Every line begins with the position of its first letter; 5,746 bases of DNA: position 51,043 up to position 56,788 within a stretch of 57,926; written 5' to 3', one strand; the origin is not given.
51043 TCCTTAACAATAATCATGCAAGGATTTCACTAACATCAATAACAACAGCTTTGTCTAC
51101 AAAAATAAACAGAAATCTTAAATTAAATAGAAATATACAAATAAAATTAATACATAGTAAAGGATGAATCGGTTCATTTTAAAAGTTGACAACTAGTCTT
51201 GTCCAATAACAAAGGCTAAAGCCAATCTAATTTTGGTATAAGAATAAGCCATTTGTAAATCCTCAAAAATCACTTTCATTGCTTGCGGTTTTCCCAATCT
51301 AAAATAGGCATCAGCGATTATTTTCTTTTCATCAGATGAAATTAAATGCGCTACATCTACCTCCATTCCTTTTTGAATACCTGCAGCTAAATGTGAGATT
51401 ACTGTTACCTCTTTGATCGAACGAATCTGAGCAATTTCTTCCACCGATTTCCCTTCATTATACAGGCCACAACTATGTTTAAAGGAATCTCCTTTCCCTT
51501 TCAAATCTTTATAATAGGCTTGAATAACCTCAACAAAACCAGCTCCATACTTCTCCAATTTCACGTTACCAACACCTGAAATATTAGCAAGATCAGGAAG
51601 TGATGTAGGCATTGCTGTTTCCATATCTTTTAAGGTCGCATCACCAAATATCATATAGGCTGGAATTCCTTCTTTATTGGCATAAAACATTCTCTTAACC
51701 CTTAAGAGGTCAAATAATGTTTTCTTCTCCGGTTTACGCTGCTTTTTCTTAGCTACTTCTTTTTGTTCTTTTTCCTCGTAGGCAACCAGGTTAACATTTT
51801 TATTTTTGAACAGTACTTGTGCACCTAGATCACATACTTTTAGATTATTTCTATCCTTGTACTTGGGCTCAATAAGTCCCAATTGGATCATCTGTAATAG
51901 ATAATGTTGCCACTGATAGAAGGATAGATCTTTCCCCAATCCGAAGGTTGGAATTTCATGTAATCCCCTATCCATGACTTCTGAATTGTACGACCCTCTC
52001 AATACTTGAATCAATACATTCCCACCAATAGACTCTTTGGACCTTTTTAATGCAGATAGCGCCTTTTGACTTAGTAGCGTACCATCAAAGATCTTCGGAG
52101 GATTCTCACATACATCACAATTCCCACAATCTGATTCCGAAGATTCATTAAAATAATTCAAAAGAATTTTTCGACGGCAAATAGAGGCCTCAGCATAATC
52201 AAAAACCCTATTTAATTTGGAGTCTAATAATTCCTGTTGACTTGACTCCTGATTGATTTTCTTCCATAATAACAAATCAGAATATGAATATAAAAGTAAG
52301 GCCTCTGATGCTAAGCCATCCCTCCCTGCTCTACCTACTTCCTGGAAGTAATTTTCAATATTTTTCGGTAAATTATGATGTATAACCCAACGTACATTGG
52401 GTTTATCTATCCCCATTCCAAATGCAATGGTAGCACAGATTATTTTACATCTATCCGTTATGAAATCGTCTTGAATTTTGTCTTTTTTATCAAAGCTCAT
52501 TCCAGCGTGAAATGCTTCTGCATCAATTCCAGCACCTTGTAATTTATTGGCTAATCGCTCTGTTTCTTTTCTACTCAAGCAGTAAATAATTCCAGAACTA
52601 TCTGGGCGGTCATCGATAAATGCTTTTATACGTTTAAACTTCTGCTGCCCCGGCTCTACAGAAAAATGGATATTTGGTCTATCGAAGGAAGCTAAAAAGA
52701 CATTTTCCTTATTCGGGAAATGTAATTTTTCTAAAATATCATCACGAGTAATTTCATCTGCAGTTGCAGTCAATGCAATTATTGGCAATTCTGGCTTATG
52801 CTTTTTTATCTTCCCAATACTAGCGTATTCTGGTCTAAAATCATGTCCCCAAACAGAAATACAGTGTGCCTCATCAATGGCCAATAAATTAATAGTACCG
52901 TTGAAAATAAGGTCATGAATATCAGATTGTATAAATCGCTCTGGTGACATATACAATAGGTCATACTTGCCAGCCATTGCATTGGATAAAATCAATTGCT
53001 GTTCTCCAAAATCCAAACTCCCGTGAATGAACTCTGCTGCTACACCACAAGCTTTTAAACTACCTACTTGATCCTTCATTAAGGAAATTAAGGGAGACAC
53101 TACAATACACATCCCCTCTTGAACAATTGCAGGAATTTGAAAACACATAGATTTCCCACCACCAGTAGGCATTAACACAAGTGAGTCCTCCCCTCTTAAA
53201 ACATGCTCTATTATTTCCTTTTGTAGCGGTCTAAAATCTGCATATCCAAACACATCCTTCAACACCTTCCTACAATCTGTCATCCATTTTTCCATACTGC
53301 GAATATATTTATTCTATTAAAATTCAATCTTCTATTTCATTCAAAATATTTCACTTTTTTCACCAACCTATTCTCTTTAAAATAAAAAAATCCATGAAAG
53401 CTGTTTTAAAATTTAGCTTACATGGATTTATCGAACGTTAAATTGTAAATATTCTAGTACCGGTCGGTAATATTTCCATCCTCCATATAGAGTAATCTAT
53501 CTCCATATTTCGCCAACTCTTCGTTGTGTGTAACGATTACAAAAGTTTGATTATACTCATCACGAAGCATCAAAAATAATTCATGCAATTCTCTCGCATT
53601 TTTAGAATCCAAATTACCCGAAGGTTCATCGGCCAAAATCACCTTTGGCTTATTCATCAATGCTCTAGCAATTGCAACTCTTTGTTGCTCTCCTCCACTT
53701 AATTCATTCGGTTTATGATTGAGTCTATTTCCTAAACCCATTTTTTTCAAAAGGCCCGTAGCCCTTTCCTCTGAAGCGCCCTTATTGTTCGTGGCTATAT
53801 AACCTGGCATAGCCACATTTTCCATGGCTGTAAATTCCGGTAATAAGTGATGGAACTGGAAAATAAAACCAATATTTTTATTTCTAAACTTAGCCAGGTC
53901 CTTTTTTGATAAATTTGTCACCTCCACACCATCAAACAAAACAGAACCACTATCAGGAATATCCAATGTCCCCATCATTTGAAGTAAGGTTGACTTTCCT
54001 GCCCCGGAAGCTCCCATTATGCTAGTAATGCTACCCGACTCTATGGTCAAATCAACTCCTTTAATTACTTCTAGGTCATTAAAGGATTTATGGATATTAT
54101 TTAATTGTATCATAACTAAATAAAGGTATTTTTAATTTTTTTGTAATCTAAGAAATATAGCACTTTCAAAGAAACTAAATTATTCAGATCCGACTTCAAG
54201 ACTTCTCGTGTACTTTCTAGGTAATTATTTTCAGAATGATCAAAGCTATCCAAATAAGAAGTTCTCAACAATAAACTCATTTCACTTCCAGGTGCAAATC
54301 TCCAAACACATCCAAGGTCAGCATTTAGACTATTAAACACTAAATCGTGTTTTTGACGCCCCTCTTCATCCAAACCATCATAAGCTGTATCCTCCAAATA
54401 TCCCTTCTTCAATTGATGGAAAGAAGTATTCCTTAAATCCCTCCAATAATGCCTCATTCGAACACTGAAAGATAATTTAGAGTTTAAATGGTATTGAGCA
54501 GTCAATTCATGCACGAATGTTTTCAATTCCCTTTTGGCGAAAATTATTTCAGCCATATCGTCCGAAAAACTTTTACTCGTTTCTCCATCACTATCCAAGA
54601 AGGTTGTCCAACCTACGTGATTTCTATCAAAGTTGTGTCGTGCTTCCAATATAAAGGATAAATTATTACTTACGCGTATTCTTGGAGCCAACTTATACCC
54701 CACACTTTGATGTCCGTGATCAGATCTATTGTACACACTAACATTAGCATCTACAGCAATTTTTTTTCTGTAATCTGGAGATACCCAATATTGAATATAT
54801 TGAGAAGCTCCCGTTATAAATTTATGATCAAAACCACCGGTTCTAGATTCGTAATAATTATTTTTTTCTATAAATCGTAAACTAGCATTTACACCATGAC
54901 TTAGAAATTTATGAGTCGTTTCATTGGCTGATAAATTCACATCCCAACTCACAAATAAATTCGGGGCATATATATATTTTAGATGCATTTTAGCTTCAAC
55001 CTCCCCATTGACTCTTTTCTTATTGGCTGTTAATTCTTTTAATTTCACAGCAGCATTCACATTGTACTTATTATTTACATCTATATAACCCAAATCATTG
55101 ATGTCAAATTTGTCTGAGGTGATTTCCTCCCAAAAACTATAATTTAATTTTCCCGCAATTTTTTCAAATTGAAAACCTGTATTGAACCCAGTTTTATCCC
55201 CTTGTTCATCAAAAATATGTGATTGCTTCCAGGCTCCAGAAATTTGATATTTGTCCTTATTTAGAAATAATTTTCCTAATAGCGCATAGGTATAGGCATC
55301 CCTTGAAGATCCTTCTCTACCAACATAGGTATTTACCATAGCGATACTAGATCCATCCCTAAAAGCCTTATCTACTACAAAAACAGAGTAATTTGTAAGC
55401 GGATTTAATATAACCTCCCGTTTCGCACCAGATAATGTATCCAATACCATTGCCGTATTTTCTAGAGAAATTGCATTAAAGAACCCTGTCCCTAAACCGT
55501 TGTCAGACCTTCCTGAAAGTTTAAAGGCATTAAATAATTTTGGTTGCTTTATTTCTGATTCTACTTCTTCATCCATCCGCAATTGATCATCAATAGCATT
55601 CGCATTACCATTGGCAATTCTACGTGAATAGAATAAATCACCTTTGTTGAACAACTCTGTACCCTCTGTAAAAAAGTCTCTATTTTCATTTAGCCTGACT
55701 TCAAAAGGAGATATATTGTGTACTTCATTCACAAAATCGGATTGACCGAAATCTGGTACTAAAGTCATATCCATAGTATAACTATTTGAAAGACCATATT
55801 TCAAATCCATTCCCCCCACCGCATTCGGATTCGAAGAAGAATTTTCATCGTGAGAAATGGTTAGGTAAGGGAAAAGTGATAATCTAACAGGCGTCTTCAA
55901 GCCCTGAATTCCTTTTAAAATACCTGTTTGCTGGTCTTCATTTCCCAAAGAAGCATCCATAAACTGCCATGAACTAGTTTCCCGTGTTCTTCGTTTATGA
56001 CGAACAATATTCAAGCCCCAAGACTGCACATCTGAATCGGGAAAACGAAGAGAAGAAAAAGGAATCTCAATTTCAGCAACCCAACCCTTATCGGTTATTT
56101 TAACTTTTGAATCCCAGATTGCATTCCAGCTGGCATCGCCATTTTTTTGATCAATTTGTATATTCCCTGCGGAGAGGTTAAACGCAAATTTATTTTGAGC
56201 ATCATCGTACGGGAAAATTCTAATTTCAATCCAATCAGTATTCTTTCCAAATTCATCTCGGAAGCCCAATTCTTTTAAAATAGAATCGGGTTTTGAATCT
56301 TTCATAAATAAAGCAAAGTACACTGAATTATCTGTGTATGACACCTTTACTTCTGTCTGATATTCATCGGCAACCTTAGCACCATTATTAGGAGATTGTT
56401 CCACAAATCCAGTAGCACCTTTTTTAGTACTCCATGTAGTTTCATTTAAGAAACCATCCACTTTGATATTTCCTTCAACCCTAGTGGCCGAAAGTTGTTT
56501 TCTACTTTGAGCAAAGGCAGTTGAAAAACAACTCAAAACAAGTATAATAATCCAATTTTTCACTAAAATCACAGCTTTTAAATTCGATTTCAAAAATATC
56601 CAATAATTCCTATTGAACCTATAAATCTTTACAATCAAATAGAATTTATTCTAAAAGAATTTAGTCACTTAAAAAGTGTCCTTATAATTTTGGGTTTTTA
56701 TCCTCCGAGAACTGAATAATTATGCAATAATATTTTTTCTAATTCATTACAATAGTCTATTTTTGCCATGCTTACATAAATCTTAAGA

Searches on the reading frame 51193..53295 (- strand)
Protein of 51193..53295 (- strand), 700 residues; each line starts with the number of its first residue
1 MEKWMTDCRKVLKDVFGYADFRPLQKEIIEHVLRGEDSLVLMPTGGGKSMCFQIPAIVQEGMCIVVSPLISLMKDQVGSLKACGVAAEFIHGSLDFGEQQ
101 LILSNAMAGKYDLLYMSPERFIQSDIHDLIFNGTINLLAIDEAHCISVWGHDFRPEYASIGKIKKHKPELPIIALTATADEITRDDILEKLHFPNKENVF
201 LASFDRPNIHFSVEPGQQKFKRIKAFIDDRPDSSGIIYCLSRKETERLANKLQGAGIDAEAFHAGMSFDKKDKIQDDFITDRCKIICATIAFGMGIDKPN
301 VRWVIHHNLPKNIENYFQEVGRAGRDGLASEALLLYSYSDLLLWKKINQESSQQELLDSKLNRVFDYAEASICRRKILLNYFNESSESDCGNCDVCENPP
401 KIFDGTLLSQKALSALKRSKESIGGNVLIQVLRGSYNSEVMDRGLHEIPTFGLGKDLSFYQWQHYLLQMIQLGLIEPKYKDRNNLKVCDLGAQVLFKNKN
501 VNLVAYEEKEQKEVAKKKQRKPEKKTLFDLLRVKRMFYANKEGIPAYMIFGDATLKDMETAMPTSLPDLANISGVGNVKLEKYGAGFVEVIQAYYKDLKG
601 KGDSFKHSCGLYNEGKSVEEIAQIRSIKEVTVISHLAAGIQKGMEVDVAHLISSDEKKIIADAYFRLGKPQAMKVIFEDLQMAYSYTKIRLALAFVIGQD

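Call 56: search_protein_families(library=pfam, proteins=[window:51193-53295:-], max_evalue=0.001)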
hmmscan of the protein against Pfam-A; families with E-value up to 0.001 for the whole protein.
window:51193-53295:- (700 aa): 7 families
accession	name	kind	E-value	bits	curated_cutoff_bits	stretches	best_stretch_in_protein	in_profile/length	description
PF00270.35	DEAD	-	1.1e-25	90.7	26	1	22-180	1-161/167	DEAD/DEAH box helicase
PF09382.16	RQC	-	7.9e-24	84.1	23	1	399-511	1-113/114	RQC domain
PF00271.37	Helicase_C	-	2.1e-23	83.1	23.5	1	219-327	2-110/110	Helicase conserved C-terminal domain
PF14493.12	HTH_40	-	4e-21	75.5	27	1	606-693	3-89/89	Helix-turn-helix domain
PF00570.28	HRDC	-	4.9e-16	58.9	23.8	1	526-591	3-68/68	HRDC domain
PF16124.10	RecQ_Zn_bind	-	1.6e-14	54.8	25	1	343-397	6-66/66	RecQ zinc-binding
PF04851.21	ResIII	-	3.3e-05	24.3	22.5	1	21-179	4-162/164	Type III restriction enzyme, res subunit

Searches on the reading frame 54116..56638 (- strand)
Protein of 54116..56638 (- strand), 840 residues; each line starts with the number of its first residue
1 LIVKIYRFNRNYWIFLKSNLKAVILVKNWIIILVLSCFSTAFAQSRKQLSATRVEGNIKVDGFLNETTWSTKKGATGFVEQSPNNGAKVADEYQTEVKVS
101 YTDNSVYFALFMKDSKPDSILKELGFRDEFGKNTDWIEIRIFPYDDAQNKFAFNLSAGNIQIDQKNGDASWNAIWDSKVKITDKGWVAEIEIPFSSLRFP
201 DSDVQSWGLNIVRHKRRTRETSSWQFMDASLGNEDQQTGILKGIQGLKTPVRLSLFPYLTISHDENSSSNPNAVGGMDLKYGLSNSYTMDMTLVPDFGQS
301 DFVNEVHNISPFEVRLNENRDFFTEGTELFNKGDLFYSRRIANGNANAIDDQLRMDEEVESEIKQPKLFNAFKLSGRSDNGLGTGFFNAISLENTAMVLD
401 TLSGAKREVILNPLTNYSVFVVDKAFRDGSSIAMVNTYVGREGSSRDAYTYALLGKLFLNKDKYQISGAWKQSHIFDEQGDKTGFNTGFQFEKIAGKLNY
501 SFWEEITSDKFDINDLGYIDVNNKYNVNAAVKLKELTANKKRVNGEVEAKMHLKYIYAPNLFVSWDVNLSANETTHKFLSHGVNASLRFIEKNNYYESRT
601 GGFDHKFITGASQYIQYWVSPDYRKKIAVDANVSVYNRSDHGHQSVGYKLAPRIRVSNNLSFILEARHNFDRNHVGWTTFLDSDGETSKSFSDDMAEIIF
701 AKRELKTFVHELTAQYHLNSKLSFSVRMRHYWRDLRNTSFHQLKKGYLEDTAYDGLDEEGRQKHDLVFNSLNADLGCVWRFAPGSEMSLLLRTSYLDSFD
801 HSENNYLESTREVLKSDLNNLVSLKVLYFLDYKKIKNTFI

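Call 56: search_protein_families(library=pfam, proteins=[window:54116-56638:-], max_evalue=0.001)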
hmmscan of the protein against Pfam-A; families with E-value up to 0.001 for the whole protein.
window:54116-56638:- (840 aa): 1 family
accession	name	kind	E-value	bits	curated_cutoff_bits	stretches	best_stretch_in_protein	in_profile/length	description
PF19313.5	DUF5916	-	3.8e-161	538.1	22.6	1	249-839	1-572/572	Domain of unknown function (DUF5916)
